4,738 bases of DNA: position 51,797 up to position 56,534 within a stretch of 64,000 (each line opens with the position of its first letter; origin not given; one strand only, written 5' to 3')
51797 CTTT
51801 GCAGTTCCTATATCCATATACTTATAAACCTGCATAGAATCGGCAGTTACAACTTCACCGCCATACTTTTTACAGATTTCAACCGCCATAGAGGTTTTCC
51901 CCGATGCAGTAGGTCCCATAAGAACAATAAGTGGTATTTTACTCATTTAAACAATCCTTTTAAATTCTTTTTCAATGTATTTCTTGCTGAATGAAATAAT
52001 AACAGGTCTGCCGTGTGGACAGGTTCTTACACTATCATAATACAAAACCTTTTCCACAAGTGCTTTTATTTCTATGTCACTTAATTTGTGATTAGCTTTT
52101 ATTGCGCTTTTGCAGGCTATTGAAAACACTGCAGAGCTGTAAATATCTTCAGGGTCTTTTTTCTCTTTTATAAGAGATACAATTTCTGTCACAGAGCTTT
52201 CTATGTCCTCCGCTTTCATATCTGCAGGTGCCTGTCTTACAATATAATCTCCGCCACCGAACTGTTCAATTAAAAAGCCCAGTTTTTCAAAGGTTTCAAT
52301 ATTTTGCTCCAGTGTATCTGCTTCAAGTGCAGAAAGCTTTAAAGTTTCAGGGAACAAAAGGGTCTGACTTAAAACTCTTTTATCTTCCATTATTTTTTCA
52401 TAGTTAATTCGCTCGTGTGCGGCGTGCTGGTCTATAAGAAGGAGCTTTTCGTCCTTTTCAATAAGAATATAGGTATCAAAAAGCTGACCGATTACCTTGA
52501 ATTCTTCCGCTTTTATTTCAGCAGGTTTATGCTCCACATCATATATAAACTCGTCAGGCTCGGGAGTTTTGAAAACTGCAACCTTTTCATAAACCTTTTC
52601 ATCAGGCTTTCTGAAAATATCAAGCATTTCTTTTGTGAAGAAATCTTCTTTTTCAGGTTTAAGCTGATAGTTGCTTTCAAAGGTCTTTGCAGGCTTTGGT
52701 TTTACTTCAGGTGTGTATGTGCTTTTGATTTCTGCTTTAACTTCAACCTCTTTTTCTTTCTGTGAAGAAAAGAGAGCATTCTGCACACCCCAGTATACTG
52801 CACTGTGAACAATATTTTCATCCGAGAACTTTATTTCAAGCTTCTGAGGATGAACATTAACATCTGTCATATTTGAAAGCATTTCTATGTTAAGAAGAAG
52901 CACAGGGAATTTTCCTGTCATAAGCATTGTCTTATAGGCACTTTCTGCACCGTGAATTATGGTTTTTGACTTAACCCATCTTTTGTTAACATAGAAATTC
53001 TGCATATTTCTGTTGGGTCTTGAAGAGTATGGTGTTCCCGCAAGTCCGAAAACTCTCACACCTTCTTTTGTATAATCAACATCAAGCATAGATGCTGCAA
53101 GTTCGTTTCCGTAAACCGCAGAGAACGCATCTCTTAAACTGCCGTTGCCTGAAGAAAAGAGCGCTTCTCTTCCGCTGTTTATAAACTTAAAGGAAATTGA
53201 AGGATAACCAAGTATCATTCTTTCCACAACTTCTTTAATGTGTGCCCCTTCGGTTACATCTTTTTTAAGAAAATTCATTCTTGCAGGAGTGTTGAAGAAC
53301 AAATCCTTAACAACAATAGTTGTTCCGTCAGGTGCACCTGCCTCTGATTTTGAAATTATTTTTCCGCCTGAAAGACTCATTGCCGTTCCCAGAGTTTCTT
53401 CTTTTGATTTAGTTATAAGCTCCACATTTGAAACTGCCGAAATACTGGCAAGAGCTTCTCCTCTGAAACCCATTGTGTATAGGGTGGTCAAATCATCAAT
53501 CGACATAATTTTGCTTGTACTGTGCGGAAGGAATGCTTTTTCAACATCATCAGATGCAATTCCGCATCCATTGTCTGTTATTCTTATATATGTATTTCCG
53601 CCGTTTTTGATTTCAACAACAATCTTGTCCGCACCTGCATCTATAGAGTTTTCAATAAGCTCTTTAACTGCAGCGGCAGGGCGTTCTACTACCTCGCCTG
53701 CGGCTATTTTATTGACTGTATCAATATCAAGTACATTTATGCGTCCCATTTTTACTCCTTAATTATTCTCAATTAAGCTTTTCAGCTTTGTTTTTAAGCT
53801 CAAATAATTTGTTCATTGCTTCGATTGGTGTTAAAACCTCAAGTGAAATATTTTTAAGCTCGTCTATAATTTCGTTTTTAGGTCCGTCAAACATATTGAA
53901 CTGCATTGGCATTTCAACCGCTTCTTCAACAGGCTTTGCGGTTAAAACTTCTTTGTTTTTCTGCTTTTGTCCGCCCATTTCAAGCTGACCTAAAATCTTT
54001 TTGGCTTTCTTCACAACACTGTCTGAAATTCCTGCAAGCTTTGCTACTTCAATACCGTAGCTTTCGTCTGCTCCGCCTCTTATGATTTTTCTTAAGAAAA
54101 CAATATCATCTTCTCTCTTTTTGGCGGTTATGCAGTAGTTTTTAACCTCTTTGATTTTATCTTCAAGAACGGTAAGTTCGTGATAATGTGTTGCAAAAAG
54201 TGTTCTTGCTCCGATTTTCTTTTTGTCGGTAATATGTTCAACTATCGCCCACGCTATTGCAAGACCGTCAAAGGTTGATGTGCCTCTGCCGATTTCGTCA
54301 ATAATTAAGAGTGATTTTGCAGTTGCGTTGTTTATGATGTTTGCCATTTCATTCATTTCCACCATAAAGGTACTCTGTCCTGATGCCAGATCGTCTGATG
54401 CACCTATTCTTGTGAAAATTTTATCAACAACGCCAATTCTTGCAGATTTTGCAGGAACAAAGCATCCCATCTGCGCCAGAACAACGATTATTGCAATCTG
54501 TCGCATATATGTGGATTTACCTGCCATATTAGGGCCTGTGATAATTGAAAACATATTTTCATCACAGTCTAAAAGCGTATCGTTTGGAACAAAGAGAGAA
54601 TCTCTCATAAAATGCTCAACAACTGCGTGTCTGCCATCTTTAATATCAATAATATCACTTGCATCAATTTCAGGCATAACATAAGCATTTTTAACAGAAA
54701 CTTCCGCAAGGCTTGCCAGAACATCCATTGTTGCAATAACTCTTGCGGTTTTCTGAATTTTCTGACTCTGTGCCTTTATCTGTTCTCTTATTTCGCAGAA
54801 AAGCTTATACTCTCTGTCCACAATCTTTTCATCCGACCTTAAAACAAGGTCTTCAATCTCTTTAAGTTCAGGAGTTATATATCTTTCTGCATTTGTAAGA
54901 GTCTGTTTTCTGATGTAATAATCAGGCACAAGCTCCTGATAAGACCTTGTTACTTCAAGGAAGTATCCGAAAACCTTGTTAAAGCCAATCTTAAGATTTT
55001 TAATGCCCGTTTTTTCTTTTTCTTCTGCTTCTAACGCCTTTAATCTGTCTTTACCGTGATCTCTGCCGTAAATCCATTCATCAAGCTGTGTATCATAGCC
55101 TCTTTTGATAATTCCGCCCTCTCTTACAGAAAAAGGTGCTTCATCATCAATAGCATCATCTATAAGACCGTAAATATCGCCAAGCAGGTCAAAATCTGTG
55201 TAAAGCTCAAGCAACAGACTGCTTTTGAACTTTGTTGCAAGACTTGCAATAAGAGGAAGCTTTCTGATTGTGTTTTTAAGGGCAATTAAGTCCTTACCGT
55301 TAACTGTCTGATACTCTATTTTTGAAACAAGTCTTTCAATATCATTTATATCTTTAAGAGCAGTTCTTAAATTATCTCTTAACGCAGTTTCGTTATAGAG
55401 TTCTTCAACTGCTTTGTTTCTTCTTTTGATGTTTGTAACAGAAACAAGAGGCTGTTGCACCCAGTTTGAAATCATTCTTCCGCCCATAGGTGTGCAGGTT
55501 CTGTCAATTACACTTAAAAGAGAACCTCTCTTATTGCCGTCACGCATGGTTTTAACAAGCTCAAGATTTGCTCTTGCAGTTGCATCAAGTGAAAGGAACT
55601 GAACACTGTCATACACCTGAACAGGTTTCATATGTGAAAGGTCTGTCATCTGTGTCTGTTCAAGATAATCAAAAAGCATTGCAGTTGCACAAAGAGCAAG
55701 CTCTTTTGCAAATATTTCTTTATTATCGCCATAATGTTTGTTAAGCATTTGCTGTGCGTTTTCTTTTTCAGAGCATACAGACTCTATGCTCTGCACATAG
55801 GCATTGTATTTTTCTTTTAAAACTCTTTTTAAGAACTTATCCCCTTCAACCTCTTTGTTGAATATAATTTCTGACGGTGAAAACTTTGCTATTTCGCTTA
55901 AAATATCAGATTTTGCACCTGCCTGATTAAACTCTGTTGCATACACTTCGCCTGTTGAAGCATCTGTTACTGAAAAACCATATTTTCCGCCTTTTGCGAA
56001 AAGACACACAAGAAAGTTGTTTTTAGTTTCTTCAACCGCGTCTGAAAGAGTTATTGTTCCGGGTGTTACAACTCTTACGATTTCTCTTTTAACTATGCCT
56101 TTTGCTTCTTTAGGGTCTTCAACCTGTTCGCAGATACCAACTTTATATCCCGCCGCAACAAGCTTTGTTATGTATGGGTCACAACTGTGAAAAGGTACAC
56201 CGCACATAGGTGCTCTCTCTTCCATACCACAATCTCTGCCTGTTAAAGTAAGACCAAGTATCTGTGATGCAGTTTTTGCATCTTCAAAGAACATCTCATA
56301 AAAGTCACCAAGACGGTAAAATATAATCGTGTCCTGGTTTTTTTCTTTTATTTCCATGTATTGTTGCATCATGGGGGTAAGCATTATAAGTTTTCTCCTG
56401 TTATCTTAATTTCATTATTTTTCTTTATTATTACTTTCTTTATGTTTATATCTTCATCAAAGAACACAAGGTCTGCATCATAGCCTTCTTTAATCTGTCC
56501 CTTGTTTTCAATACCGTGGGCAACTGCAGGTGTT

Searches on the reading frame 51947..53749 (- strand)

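Call 14: search_protein_families(library=pfam, proteins=[window:51947-53749:-])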
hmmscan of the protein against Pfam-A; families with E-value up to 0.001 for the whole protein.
window:51947-53749:- (600 aa): 4 families
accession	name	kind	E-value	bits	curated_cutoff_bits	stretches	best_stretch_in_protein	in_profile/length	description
PF08676.16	MutL_C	-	2.5e-37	128.2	25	1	420-556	1-142/142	MutL C terminal dimerisation domain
PF01119.25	DNA_mis_repair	-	2e-31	108.5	26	1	211-326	3-118/119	DNA mismatch repair protein, C-terminal domain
PF13589.12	HATPase_c_3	-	8.2e-13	49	25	1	25-128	4-105/137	Histidine kinase-, DNA gyrase B-, and HSP90-like ATPase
PF02518.31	HATPase_c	-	3.5e-09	37.5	26.4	1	23-82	5-64/111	Histidine kinase-, DNA gyrase B-, and HSP90-like ATPase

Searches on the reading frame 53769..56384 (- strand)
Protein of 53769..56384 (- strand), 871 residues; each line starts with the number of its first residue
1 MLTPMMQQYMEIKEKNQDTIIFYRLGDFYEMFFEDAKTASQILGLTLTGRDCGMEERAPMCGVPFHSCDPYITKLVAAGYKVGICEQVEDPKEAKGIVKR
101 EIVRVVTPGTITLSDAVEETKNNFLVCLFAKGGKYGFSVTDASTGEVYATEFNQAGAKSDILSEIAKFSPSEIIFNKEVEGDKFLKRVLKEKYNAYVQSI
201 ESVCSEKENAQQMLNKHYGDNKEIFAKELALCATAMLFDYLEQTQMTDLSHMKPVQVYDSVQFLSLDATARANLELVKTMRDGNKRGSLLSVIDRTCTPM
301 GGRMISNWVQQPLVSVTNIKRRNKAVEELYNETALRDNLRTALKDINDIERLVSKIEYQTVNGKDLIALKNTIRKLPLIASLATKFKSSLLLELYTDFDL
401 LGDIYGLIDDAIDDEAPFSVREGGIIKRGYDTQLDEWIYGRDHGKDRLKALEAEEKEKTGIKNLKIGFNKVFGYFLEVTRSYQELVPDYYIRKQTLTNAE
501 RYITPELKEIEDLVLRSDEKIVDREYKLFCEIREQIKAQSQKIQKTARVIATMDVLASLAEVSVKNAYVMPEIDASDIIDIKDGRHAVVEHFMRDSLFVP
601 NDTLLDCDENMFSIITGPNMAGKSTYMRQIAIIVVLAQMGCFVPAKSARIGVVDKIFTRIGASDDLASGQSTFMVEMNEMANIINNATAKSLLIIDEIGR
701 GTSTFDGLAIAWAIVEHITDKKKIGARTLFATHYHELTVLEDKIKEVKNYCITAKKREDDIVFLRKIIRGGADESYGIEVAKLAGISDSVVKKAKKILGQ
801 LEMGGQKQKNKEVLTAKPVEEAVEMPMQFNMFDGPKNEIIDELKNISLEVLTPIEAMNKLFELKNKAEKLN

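Call 14: search_protein_families(library=pfam, proteins=[window:53769-56384:-])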
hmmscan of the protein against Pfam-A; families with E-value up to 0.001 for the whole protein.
window:53769-56384:- (871 aa): 5 families
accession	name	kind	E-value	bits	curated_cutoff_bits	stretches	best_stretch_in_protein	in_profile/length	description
PF00488.27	MutS_V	-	2.5e-86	288.9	30.2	1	614-802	2-188/188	MutS domain V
PF05192.23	MutS_III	-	6.9e-55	186.8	34.1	1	270-560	2-194/194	MutS domain III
PF01624.25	MutS_I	-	1.5e-46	157.7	20.6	1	3-112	1-110/113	MutS domain I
PF05190.23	MutS_IV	-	3.5e-28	98.2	22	1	429-519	1-91/92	MutS family domain IV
PF05188.22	MutS_II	-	9.6e-19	68.5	25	1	123-252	1-132/133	MutS domain II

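Call 83: find_encoding_contigs(protein=window:53769-56384:-, flank=10000, max_places=3)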
Protein window:53769-56384:- (871 aa): no gene with exactly this product is on record in the collection.
